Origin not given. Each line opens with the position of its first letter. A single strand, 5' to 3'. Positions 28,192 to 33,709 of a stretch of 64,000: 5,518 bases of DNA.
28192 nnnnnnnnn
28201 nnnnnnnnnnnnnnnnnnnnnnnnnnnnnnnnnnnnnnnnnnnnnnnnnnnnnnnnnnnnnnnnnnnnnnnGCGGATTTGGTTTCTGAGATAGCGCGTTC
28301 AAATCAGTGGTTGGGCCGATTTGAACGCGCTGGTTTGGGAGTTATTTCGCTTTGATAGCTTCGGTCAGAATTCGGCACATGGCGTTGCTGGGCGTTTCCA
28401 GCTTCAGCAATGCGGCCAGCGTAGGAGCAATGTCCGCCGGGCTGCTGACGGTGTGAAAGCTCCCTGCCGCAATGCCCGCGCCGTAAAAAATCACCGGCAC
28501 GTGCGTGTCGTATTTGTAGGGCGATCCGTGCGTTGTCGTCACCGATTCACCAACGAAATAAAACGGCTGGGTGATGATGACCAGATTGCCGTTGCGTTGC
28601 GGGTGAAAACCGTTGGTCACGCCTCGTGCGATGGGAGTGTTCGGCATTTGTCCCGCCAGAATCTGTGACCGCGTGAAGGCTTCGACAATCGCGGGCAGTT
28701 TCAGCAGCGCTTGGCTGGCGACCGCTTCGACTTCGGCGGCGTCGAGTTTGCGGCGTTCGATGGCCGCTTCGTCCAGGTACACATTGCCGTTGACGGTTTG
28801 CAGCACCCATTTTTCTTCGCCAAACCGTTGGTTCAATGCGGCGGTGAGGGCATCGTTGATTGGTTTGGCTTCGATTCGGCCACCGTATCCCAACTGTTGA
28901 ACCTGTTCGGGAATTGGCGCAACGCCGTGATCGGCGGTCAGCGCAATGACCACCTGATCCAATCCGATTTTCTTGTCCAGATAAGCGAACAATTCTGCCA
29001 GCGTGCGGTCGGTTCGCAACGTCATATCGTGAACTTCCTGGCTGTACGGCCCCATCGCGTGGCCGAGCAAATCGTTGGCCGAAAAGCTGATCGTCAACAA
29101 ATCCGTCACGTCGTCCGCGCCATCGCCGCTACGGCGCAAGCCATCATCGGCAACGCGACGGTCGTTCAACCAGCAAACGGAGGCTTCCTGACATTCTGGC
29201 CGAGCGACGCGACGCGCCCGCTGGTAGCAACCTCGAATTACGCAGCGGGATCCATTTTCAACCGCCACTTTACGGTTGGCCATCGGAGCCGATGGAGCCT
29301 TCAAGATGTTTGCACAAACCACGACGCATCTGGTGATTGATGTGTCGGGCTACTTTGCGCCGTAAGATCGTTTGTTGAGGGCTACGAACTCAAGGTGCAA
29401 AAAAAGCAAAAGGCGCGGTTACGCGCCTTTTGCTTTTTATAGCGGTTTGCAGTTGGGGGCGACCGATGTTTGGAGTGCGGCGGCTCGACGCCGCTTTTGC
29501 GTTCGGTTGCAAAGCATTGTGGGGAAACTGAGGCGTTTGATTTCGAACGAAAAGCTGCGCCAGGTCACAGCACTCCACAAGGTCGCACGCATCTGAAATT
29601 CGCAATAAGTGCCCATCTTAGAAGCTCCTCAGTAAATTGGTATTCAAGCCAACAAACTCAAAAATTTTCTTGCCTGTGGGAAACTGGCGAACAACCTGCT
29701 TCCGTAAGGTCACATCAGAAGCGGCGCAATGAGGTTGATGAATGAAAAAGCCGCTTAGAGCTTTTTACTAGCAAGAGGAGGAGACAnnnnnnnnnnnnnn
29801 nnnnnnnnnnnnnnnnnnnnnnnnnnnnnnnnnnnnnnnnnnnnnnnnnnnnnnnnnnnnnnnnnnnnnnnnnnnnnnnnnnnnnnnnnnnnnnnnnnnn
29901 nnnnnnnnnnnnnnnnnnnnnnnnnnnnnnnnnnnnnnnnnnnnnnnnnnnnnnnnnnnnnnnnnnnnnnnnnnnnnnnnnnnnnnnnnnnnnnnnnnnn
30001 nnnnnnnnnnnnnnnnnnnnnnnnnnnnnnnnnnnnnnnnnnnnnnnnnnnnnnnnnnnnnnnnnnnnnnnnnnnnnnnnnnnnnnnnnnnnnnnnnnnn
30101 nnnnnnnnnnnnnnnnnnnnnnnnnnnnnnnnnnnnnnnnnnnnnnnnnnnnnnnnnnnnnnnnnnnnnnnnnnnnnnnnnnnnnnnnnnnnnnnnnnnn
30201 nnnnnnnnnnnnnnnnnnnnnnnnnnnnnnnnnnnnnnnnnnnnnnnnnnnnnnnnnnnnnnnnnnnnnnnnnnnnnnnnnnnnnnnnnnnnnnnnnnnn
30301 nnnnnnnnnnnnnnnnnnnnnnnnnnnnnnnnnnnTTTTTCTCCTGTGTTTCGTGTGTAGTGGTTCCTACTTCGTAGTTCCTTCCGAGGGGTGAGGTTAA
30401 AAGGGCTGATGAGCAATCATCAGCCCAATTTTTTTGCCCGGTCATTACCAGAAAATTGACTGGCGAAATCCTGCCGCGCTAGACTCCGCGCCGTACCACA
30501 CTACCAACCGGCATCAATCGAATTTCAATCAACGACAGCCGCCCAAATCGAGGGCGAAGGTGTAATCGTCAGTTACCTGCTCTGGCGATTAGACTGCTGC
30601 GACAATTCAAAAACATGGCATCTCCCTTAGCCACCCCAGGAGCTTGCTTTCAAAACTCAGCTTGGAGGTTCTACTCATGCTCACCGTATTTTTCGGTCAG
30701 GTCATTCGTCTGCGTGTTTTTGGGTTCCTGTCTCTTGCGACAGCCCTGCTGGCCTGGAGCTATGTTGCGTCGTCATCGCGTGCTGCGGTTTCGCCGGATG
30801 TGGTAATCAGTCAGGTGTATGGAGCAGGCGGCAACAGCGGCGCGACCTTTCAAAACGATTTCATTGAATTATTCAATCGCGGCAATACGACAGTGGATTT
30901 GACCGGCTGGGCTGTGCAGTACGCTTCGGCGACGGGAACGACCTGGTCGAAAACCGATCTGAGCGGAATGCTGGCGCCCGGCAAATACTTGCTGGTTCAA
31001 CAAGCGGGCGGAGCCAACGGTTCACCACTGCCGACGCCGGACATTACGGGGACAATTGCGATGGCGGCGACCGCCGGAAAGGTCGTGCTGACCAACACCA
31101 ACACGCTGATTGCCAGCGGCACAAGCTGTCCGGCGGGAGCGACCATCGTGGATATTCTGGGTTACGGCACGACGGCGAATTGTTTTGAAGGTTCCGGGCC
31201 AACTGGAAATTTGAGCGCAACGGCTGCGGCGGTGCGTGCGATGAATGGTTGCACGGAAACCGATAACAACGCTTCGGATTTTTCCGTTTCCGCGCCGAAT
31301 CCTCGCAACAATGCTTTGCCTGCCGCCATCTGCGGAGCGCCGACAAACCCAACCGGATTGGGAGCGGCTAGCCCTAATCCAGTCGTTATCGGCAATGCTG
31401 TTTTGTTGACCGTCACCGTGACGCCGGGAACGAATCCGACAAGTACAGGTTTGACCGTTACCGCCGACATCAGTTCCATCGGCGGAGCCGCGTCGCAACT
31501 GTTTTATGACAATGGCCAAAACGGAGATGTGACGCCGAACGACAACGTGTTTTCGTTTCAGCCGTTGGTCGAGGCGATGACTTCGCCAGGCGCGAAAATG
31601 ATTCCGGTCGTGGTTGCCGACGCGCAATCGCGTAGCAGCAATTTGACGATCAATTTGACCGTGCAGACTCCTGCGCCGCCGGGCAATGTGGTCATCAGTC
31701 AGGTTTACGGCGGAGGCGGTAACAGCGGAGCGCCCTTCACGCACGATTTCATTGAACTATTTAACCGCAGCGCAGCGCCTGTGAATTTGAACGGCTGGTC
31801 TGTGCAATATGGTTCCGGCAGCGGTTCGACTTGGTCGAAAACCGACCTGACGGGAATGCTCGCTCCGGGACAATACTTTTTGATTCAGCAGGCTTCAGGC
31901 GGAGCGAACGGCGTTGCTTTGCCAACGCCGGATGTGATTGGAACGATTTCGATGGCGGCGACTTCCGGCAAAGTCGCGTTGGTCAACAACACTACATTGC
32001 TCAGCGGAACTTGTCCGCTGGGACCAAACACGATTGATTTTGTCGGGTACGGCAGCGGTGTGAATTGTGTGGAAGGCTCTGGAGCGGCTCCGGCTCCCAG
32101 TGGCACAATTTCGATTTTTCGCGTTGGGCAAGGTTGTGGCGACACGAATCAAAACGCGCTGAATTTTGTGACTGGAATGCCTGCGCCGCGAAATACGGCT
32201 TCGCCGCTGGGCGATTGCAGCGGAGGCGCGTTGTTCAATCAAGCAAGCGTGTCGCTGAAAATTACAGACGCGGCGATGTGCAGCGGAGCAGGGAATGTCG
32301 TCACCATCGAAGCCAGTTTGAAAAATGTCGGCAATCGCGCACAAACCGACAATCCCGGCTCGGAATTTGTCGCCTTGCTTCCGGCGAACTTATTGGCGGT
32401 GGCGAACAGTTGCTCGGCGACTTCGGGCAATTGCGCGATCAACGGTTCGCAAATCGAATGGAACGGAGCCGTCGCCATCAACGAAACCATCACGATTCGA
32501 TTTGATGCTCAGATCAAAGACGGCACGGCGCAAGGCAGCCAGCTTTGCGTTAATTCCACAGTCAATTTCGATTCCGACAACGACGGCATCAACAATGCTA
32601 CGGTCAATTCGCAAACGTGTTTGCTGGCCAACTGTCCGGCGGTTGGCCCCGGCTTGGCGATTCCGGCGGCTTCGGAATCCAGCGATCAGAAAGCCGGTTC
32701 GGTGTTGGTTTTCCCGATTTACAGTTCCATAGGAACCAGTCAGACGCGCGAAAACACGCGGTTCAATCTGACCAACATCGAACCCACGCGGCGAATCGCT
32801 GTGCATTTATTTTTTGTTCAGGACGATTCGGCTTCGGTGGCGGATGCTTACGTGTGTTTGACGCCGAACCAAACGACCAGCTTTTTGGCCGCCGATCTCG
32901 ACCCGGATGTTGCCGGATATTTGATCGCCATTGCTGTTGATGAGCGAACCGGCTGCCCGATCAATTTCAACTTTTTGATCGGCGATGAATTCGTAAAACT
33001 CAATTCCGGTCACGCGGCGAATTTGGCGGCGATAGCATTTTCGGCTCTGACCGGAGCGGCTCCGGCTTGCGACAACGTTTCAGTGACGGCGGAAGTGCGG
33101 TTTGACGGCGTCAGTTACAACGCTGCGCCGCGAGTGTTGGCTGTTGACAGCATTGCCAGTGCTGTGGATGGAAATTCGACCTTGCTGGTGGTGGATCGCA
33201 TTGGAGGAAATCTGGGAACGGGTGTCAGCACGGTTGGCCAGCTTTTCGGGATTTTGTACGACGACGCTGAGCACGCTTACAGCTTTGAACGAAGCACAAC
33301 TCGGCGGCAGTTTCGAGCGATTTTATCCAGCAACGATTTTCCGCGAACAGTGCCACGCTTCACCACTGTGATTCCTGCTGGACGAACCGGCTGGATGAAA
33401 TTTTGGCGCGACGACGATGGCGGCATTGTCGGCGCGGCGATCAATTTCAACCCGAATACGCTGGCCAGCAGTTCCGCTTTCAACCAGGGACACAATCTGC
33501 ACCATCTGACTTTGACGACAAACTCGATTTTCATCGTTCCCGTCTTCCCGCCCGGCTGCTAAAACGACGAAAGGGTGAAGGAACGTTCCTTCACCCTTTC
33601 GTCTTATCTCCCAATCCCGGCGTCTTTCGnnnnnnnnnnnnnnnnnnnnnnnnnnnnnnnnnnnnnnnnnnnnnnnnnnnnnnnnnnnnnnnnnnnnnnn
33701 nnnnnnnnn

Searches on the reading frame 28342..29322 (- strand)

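Call 20: search_protein_families(library=pfam, proteins=[window:28342-29322:-], max_evalue=0.001)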
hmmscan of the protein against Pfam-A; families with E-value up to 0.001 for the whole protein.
window:28342-29322:- (326 aa): 3 families
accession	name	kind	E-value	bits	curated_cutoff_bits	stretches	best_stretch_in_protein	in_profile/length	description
PF01663.27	Phosphodiest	-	1e-16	61.9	23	1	60-264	157-330/342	Type I phosphodiesterase / nucleotide pyrophosphatase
PF00884.28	Sulfatase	-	6.2e-06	26.2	25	0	99-138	208-247/301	Sulfatase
PF01676.23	Metalloenzyme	-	0.00023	21.2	24.3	0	72-136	146-204/252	Metalloenzyme superfamily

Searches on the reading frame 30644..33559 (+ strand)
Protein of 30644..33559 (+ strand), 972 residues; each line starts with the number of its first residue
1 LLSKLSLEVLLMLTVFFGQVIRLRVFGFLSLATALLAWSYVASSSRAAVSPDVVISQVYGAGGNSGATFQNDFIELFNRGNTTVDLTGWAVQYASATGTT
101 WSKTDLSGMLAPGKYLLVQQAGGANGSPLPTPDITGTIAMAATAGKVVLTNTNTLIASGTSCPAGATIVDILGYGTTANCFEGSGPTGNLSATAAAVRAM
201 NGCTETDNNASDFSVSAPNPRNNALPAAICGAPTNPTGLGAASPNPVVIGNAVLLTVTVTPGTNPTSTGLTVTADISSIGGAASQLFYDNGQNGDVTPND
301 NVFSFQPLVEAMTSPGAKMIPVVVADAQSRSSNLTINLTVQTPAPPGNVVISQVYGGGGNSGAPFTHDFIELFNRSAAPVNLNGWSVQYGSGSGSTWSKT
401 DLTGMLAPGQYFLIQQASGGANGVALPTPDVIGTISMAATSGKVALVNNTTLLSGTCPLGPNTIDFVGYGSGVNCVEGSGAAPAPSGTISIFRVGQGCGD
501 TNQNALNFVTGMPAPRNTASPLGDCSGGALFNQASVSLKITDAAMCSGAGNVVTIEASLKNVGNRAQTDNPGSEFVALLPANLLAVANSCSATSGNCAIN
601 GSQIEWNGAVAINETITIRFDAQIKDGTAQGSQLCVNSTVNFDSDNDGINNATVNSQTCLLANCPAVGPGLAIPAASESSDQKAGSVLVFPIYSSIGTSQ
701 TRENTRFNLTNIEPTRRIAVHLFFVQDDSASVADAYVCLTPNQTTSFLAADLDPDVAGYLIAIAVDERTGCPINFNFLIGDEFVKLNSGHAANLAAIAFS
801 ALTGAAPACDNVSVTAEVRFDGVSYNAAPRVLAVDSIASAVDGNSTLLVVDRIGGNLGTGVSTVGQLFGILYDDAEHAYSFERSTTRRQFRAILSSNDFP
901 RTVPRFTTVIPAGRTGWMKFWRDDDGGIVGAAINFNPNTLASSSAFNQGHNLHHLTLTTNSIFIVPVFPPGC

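Call 9: search_protein_families(library=pfam, proteins=[window:30644-33559:+], max_evalue=1)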
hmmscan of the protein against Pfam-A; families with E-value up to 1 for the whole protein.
window:30644-33559:+ (972 aa): 3 families
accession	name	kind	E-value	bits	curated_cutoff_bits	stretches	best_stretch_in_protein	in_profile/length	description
PF00932.25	LTD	-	4.8e-34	117.4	34.3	2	343-449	2-97/109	Lamin Tail Domain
PF25549.1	DUF7927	-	0.014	16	31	1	583-644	53-113/132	Domain of unknown function (DUF7927)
PF03174.19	CHB_HEX_C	-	0.33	11.3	23.6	0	82-106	28-52/76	Chitobiase/beta-hexosaminidase C-terminal domain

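Call 10: search_protein_families(library=ncbifam, proteins=[window:30644-33559:+], max_evalue=1)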
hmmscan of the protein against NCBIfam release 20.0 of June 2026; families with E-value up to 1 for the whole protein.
window:30644-33559:+ (972 aa): 2 families
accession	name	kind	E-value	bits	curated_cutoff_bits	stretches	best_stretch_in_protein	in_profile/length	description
NF033680.1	exonuc_ExeM-GG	exception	0.0001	20.5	1300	1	47-113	20-82/884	extracellular exonuclease ExeM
NF041940.1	choice_anch_X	domain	0.00055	19.6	25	1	287-304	3-20/37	choice-of-anchor X domain-containing protein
